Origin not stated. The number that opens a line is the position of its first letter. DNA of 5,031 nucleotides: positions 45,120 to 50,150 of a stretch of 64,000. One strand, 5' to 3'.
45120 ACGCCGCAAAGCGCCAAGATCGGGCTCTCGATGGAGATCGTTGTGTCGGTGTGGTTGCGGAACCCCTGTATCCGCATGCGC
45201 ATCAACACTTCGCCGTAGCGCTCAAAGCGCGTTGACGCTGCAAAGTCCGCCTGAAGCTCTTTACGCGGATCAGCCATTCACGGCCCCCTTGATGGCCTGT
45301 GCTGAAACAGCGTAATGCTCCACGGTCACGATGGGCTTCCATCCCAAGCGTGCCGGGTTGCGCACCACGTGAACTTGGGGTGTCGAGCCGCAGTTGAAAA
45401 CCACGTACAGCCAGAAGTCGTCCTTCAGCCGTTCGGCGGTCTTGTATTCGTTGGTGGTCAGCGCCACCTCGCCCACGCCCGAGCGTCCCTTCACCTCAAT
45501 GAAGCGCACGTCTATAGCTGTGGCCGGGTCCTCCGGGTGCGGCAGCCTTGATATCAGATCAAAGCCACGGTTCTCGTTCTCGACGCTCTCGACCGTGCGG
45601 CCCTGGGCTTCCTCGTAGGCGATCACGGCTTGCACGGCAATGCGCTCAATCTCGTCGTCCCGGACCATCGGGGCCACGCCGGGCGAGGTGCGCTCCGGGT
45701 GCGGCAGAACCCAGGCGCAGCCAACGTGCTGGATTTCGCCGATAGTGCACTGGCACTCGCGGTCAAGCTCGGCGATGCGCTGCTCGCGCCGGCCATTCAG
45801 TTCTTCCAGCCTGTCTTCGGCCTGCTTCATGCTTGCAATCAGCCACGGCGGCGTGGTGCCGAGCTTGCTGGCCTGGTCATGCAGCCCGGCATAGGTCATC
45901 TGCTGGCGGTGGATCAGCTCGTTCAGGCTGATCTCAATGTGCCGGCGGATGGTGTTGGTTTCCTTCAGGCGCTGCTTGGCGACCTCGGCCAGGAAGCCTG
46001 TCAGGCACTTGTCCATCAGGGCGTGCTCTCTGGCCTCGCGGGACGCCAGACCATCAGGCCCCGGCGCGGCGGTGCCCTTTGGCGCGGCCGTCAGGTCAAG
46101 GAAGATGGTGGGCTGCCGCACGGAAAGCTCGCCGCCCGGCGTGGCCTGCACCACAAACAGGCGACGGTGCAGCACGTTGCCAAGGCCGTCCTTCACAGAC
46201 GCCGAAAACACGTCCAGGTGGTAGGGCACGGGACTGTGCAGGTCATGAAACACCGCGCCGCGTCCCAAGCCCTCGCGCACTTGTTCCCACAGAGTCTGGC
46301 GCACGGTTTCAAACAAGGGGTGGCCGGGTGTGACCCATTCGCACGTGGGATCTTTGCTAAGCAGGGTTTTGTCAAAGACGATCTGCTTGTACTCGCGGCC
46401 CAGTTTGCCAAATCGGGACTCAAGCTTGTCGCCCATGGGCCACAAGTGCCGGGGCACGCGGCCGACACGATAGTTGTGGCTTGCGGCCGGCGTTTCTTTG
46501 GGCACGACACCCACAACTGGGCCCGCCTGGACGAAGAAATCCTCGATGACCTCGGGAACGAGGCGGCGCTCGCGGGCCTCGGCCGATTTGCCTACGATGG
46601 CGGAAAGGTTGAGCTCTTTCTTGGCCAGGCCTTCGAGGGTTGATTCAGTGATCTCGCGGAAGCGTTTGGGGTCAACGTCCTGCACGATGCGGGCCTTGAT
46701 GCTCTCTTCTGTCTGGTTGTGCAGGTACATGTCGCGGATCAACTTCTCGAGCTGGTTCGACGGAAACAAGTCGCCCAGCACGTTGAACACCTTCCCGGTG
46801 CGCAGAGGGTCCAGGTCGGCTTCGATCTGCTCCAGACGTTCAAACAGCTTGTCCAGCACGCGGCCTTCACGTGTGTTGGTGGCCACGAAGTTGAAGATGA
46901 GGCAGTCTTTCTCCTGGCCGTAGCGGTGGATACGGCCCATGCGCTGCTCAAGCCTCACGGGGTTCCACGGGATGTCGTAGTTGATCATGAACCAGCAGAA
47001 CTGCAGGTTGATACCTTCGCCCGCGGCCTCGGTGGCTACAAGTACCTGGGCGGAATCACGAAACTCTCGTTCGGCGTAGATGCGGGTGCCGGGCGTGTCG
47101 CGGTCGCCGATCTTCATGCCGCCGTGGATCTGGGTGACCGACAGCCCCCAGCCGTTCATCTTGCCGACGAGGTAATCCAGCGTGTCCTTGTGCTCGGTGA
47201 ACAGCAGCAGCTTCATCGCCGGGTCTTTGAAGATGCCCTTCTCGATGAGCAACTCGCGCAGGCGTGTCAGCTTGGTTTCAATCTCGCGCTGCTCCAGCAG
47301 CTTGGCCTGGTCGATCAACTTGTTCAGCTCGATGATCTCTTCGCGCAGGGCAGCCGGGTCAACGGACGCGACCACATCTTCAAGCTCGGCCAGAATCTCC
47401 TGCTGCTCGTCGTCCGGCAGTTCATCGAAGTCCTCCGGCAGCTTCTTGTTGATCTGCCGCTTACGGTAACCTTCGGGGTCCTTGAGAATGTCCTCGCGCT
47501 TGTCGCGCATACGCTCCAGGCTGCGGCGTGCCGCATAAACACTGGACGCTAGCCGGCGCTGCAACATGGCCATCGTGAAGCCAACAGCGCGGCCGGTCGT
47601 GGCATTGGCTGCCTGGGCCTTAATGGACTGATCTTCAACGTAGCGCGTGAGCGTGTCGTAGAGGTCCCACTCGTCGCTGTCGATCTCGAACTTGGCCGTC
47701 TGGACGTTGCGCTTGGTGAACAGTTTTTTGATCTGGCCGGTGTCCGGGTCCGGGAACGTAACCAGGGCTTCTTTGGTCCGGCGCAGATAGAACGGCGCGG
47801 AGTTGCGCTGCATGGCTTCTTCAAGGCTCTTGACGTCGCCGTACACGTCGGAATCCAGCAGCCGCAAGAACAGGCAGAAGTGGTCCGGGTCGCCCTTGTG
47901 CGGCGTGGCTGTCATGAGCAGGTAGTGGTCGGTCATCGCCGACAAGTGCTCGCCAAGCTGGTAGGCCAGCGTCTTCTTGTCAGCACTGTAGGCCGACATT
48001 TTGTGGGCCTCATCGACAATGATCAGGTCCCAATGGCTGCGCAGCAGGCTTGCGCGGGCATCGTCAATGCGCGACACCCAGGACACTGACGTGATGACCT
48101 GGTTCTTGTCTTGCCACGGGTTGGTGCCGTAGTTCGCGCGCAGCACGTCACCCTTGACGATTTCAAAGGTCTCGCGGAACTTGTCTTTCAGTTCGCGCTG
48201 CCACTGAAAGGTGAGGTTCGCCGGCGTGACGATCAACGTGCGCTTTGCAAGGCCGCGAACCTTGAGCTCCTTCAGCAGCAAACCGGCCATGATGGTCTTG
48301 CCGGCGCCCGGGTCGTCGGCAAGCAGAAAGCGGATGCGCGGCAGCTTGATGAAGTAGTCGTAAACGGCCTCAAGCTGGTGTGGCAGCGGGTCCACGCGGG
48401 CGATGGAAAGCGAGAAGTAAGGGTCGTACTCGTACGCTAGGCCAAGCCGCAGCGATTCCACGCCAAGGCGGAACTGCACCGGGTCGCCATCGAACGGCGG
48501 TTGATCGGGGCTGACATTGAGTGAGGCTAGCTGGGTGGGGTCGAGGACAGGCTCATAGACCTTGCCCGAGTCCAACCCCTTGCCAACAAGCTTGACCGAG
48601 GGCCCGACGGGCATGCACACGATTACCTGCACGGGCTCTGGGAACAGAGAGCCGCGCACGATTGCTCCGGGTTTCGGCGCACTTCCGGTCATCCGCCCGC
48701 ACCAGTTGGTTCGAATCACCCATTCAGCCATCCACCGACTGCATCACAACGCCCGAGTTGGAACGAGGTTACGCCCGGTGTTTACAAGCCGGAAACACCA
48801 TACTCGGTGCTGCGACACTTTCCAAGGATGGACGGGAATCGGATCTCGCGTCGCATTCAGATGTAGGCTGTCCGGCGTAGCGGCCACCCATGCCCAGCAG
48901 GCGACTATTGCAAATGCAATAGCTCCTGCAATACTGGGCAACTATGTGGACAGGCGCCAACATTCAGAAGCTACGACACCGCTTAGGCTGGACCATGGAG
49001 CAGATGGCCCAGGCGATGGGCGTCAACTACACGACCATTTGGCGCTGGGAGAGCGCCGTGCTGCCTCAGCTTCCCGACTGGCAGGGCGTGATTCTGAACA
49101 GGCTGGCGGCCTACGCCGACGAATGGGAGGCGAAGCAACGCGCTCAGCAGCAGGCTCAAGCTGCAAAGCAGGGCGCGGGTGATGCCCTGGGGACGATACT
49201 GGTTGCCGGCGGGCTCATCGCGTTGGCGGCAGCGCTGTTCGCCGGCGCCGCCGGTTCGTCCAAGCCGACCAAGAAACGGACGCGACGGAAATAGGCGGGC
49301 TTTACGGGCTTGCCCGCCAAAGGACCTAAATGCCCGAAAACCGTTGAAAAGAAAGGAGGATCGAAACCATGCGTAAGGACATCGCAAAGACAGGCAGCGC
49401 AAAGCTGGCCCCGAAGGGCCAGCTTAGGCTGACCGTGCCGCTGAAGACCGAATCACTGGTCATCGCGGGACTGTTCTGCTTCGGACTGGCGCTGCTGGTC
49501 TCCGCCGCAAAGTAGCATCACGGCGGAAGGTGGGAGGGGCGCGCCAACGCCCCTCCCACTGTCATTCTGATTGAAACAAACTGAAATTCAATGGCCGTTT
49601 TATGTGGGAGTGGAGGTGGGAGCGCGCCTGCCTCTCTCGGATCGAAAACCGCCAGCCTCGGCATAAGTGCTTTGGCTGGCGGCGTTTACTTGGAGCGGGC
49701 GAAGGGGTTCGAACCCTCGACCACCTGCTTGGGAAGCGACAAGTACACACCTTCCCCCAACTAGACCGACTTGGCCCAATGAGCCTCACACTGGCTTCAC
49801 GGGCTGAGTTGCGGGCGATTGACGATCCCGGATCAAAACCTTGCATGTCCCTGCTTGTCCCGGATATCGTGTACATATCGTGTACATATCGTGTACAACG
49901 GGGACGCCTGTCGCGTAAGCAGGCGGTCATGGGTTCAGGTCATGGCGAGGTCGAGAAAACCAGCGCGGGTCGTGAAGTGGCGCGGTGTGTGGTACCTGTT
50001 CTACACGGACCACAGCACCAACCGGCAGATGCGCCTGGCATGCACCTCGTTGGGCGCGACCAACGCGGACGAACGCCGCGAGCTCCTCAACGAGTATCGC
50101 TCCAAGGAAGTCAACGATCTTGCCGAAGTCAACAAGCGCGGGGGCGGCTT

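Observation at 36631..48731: Six-gene overlapping minus-strand operon: SNF2/DUF3883 helicase, OLD-like ATPase-TOPRIM, DUF1156 methyltransferase, DUF3780, DUF499 ATPase, unknown 232-aa protein; candidate uncharacterised anti-phage system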

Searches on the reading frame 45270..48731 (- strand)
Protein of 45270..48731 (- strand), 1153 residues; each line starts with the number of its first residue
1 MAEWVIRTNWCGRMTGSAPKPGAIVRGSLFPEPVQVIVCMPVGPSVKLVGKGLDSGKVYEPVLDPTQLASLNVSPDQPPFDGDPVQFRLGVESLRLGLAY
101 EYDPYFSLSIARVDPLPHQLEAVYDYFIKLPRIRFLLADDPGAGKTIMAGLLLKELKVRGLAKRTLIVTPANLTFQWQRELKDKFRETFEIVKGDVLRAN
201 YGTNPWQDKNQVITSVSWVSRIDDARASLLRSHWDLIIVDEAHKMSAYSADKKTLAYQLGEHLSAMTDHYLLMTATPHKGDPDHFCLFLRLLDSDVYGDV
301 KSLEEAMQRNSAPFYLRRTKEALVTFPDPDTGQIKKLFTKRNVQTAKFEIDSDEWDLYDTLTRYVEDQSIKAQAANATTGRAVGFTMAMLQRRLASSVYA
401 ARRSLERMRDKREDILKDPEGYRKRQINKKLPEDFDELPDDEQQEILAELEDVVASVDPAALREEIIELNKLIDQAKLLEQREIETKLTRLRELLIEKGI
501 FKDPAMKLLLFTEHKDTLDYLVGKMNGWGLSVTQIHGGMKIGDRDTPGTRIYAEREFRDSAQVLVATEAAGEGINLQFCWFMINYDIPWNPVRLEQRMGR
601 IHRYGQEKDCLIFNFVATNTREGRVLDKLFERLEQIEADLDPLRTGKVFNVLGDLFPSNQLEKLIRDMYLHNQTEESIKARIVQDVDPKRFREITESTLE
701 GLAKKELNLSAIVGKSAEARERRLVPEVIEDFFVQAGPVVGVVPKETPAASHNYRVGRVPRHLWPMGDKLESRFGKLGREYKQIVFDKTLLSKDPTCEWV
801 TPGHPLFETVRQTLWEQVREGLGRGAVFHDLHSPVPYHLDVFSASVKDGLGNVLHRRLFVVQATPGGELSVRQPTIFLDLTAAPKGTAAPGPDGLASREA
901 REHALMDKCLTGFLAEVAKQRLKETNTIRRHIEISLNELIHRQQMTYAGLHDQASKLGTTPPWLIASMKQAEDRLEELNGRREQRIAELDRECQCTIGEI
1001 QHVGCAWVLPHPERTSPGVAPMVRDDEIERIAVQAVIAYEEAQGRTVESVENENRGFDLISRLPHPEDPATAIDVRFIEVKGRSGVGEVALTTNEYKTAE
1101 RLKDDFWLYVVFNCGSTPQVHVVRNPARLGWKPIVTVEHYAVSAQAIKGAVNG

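Call 3: search_protein_families(library=pfam, proteins=[window:45270-48731:-], max_evalue=0.01)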
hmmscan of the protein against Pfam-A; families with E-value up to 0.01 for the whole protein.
window:45270-48731:- (1153 aa): 8 families
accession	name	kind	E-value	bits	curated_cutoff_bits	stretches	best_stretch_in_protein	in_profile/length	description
PF13020.12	NOV_C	-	3.3e-20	72.4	22.1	1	1028-1122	1-90/91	Protein NO VEIN, C-terminal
PF00271.37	Helicase_C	-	5.3e-20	72.1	23.5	1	487-605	2-110/110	Helicase conserved C-terminal domain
PF00176.29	SNF2-rel_dom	-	1.5e-16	60.8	24.9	1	136-312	21-198/290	SNF2-related domain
PF04851.21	ResIII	-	2.3e-13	50.8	22.5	1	114-278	3-163/164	Type III restriction enzyme, res subunit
PF00270.35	DEAD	-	3.3e-07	30.6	26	1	136-278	18-161/167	DEAD/DEAH box helicase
PF13872.12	AAA_34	-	0.002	17.6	27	0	119-265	47-207/306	P-loop containing NTP hydrolase pore-1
PF09848.15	SLFN-g3_helicase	-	0.0028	17.4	24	1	140-250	9-96/354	Schlafen group 3, DNA/RNA helicase domain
PF13401.12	AAA_22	-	0.007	17.1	27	0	140-249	13-98/130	AAA domain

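Call 4: search_protein_families(library=padloc, proteins=[window:45270-48731:-], max_evalue=0.01)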
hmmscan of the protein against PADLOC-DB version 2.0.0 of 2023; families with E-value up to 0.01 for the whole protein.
window:45270-48731:- (1153 aa): 59 families (the best 25 are shown)
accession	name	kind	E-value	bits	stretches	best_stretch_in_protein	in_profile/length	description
PDLC00659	HmaA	-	2.2e-194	646.5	1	22-1126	10-1146/1176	SNF2 helicase / DEAD-box helicase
PDLC02620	DrmD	-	2.2e-129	431.2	1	22-712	5-684/1060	DrmD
PDLC02500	BrxHI|BrxHII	-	9.7e-105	350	1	112-682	88-645/933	BrxHI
PDLC02621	DrmD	-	1.2e-89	299.9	1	118-818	125-824/1040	DrmD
PDLC02504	BrxHI|BrxHII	-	5.6e-88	294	1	87-655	82-630/971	BrxHII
PDLC02572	DrmA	-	8.6e-65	217.3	1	127-624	130-642/1043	DrmA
PDLC02619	DrmD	-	3.6e-63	212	2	101-530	19-438/872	DrmD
PDLC02634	DrmD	-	1.5e-56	189.8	1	107-640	84-619/900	DrmD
PDLC02623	DrmD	-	4.3e-56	188.3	2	340-675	400-687/1040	DrmD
PDLC02632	DrmD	-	5.7e-54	181.7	1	128-616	136-637/662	DrmD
PDLC02633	DrmD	-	8.8e-47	157.6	1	119-618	130-643/839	DrmD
PDLC02840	DpdE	-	7.7e-38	128.4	2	113-298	158-323/1091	DpdE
PDLC02624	DrmD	-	1.3e-35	121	1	153-617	2-479/652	DrmD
PDLC02853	DpdE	-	2.1e-33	113.4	2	74-297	57-288/985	DpdE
PDLC02843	DpdE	-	2.3e-32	109.9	2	113-299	157-321/1091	DpdE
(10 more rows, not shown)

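Call 15: search_protein_families(library=ncbifam, proteins=[window:45270-48731:-], max_evalue=0.1)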
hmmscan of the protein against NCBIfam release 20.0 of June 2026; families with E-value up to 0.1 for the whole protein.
window:45270-48731:- (1153 aa): 27 families (the best 25 are shown)
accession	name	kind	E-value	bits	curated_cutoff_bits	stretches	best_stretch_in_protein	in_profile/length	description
NF038317.1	DISARM_DrmD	equivalog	8.8e-106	355.3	610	1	117-1000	110-997/1021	DISARM system SNF2-like helicase DrmD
NF038318.1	DISARM_DrmD_b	equivalog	5.3e-63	213.4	950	2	101-529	16-434/868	DISARM system SNF2-like helicase DrmD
NF003426.0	PRK04914.1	equivalog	5.3e-58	197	576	1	87-625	126-612/959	RNA polymerase-associated protein RapA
NF041062.1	DpdE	equivalog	3.2e-49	167.8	500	2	110-301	149-321/1048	protein DpdE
NF042964.1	phospholipD_antiphage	equivalog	1.4e-45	156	1100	2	375-637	587-823/895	phospholipase D-like domain-containing anti-phage protein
NF058637.1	helic_SCO1167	equivalog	2.6e-18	65.5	1200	2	486-631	763-901/932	SCO1167/SCO6262 family helicase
NF053675.1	pilus_reg_Snf2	equivalog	1.2e-17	63.3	1100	2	466-627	840-995/1029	pilus expression-regulating Snf2 family helicase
NF041790.1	anti-phage_ZorD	equivalog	1.7e-10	39.5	1500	2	563-613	983-1033/1035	type I Zorya anti-phage system protein ZorD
NF010337.0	PRK13766.1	equivalog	1.8e-10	39.6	610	1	477-606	339-470/781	Hef nuclease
NF008744.0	PRK11776.1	equivalog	2.5e-09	36.2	524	1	476-618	214-348/460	ATP-dependent RNA helicase DbpA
NF053631.1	RNA_helic_CshA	equivalog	4.3e-09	35.7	646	1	508-613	240-340/434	degradosome RNA helicase CshA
NF007882.0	PRK10590.1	equivalog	2.4e-08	33.4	743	1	489-607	230-342/456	ATP-dependent RNA helicase RhlE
NF053711.1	RNA_heli_RhlE1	exception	2.5e-08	33.1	750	1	451-610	190-344/434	RNA helicase RhlE1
TIGR01587.1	cas3_core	equivalog_domain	3.7e-08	32.9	102.45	1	533-608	252-323/358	CRISPR-associated helicase Cas3'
TIGR01389.1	recQ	equivalog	1.7e-07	30.1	640.2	1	511-613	230-327/591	DNA helicase RecQ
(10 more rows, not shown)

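Call 73: find_encoding_contigs(protein=window:45270-48731:-, flank=10000, max_places=4)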
Protein window:45270-48731:- (1153 aa): no gene with exactly this product is on record in the collection.

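Call 74: list_cluster_members(proteins=[window:45270-48731:-, window:37379-40303:-, window:40894-43818:-, window:40313-40894:-, window:36631-37329:-, window:27722-31198:+, window:49819-51207:+])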
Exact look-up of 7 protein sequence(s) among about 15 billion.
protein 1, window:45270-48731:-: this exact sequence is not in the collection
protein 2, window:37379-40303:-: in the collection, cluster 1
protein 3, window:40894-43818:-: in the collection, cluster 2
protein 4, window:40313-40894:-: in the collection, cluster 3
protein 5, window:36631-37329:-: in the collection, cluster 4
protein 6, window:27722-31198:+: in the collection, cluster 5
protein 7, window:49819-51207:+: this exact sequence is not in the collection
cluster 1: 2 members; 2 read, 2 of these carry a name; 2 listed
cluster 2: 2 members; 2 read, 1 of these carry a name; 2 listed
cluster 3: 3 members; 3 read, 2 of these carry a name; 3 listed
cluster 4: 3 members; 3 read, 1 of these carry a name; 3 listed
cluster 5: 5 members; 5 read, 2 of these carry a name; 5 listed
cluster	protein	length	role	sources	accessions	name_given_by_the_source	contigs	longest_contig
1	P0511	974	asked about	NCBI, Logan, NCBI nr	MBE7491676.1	MAG: ATP-binding protein [Planctomycetes bacterium] | ATP-binding protein [Planctomycetota bacterium]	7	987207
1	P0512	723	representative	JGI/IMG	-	hypothetical protein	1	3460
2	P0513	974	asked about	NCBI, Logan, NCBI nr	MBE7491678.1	MAG: DUF1156 domain-containing protein [Planctomycetes bacterium] | DUF1156 domain-containing protein [Planctomycetota bacterium]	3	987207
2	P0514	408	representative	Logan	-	-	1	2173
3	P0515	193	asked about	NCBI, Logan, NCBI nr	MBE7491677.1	MAG: hypothetical protein HS108_07995 [Planctomycetes bacterium] | hypothetical protein [Planctomycetota bacterium]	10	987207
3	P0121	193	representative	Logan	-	-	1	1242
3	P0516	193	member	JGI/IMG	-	hypothetical protein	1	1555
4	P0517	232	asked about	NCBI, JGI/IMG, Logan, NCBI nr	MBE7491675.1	MAG: hypothetical protein HS108_07985 [Planctomycetes bacterium] | hypothetical protein | hypothetical protein [Planctomycetota bacterium]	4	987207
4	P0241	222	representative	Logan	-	-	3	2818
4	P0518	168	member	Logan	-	-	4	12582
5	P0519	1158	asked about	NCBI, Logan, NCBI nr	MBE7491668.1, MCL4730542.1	MAG: efflux RND transporter permease subunit [Planctomycetes bacterium] | efflux RND transporter permease subunit [Planctomycetota bacterium]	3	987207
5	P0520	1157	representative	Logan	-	-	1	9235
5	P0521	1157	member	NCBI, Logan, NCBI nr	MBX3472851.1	MAG: efflux RND transporter permease subunit [Planctomycetes bacterium] | efflux RND transporter permease subunit [Planctomycetota bacterium]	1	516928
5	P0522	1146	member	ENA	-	-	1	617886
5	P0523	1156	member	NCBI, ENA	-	-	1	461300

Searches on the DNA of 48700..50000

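Call 72: search_rna_families(source=window, start=48700, end=50000, threshold=evalue, max_evalue=1, show_alignments=2)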
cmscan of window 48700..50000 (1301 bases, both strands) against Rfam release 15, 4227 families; matches with E-value up to 1: 4.
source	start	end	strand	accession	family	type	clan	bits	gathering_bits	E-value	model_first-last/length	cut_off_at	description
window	49488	49616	+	RF03115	KDPG-aldolase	Gene; sRNA;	-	19.8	54.6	0.63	1-88/88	no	KDPG-aldolase RNA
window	49407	49430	-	RF01716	PhotoRC-I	Cis-reg;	-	17.6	45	0.11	1-44/44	no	PhotoRC-I RNA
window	49195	49259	+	RF02791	CcsR1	Gene; sRNA;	-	15.8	65.3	0.8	1-83/83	no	Conserved CCUCCUCCC motif stress-induced RNA 1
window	49288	49341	-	RF01390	isrG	Gene; sRNA;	-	12.8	100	0.8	1-279/279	no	isrG Hfq binding RNA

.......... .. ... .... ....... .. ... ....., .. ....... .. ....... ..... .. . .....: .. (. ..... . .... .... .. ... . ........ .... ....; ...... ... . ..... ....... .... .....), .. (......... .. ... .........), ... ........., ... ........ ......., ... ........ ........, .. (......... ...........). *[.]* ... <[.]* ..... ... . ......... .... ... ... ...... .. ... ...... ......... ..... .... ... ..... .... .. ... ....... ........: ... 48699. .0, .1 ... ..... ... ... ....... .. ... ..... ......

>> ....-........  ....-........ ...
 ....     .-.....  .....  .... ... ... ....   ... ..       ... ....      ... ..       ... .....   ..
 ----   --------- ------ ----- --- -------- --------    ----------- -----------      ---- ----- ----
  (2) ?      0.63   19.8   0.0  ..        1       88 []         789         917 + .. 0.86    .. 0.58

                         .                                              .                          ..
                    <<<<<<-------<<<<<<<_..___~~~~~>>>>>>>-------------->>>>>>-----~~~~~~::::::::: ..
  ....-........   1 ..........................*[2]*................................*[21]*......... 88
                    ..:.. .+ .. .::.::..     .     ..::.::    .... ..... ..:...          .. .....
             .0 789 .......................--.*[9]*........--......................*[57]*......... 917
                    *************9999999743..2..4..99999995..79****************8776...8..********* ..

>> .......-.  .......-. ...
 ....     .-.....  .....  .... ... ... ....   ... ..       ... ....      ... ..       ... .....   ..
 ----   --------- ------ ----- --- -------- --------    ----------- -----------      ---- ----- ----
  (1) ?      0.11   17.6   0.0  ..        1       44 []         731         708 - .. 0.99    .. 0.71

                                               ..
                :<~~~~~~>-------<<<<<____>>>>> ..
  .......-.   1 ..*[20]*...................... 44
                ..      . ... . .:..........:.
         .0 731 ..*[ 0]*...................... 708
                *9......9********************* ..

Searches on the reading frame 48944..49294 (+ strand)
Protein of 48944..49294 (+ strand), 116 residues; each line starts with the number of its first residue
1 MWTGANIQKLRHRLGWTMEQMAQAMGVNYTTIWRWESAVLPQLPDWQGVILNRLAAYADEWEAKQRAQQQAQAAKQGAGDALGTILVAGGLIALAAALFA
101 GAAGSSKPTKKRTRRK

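Call 70: search_protein_families(library=pfam, proteins=[window:48944-49294:+], max_evalue=0.0001)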
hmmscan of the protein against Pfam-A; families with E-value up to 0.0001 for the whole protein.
window:48944-49294:+ (116 aa): 1 family
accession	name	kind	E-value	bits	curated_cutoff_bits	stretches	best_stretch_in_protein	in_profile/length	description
PF13560.12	HTH_31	-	1.3e-05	25.9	27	1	4-41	3-40/64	Helix-turn-helix domain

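Call 79: search_protein_families(library=padloc, proteins=[window:48944-49294:+], max_evalue=0.001)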
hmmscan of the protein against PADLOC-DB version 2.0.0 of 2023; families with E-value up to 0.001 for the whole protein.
window:48944-49294:+ (116 aa): 0 families

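Call 90: search_protein_families(library=phrogs, proteins=[window:48944-49294:+], max_evalue=0.001)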
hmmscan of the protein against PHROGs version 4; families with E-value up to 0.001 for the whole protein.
window:48944-49294:+ (116 aa): 8 families
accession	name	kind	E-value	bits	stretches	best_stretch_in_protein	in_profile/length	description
phrog_8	-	transcription regulation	4.9e-05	23.9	1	4-37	78-111/346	transcriptional regulator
phrog_3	-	transcription regulation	5.7e-05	24.1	1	3-58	89-137/430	transcriptional repressor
phrog_4779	-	transcription regulation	6.4e-05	24.4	1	1-41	1-41/98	transcriptional regulator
phrog_7950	-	transcription regulation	8.2e-05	23.6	1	1-37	6-42/68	transcriptional repressor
phrog_2104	-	unknown function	0.00025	22.2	1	6-37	43-74/103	-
phrog_309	-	head and packaging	0.00047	21.2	0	13-37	154-178/319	terminase small subunit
phrog_2328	-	transcription regulation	0.00059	20.6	1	7-37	20-50/128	transcriptional repressor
phrog_2474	-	transcription regulation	0.00093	20.1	0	17-73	50-109/118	MerR-like transcriptional regulator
